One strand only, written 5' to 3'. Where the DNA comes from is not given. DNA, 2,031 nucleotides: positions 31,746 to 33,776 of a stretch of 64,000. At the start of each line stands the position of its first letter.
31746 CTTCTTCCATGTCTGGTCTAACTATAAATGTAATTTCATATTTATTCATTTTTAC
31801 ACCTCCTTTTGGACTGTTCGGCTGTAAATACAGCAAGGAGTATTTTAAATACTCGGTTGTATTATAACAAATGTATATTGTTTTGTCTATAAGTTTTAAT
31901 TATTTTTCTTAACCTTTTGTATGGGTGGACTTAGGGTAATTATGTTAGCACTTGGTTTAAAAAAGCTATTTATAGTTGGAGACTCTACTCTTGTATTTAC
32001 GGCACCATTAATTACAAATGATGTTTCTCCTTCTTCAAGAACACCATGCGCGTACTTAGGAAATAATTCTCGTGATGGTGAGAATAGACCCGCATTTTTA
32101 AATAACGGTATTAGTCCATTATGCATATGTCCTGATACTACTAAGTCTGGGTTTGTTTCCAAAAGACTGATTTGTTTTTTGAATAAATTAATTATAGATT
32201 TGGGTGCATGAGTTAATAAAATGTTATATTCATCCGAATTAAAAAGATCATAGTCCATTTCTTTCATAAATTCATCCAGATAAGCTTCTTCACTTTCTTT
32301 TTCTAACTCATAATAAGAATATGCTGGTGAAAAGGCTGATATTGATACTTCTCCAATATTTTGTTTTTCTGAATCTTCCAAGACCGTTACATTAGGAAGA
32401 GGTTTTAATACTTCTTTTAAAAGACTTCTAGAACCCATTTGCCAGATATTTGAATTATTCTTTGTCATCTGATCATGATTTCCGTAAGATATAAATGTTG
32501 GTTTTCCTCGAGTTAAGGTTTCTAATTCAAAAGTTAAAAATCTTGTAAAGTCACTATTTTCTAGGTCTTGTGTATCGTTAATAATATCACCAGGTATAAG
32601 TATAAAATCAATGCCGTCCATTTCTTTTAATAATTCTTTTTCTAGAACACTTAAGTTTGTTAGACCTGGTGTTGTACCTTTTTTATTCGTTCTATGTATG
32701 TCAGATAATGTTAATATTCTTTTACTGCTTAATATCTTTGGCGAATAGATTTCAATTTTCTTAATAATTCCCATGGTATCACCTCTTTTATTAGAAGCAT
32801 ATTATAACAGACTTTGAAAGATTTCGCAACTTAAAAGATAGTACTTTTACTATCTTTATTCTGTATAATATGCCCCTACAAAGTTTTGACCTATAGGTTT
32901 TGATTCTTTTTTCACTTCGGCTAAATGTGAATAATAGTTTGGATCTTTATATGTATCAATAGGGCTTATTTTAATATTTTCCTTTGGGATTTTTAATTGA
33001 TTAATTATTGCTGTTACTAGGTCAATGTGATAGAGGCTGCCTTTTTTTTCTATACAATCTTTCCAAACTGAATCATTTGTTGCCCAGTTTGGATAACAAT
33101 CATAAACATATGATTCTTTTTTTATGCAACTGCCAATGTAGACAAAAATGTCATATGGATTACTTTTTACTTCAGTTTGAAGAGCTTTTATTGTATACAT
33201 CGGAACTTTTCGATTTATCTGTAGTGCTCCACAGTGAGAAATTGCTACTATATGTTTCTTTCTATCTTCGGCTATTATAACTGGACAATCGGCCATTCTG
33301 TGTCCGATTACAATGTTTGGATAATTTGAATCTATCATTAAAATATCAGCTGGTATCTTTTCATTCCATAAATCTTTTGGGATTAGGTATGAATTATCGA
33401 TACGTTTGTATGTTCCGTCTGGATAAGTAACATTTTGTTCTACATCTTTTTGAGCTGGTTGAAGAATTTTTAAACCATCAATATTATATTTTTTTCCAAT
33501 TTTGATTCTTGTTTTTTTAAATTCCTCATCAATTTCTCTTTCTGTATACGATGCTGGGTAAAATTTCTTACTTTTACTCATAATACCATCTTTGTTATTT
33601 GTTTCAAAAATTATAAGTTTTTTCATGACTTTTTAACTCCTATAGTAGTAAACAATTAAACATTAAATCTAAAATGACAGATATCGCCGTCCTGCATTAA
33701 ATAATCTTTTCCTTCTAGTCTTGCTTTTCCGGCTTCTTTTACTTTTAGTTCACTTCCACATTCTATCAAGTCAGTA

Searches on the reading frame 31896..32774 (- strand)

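Call 70: search_protein_families(library=pfam, proteins=[window:31896-32774:-], max_evalue=0.001)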
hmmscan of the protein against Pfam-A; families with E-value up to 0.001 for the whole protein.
window:31896-32774:- (292 aa): 2 families
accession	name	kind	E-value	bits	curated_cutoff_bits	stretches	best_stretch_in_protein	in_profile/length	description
PF00149.33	Metallophos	-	3.5e-15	57.4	21.5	1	19-219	2-190/191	Calcineurin-like phosphoesterase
PF12850.12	Metallophos_2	-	0.00011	22.7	27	1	19-219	2-118/154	Calcineurin-like phosphoesterase superfamily domain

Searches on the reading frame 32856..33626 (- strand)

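Call 70: search_protein_families(library=pfam, proteins=[window:32856-33626:-], max_evalue=0.001)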
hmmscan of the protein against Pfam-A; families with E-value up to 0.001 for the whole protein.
window:32856-33626:- (256 aa): 1 family
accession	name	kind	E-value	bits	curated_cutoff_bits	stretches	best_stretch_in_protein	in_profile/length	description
PF02578.20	Cu-oxidase_4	-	6.5e-19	68.7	22.9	1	100-238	83-227/238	Multi-copper polyphenol oxidoreductase laccase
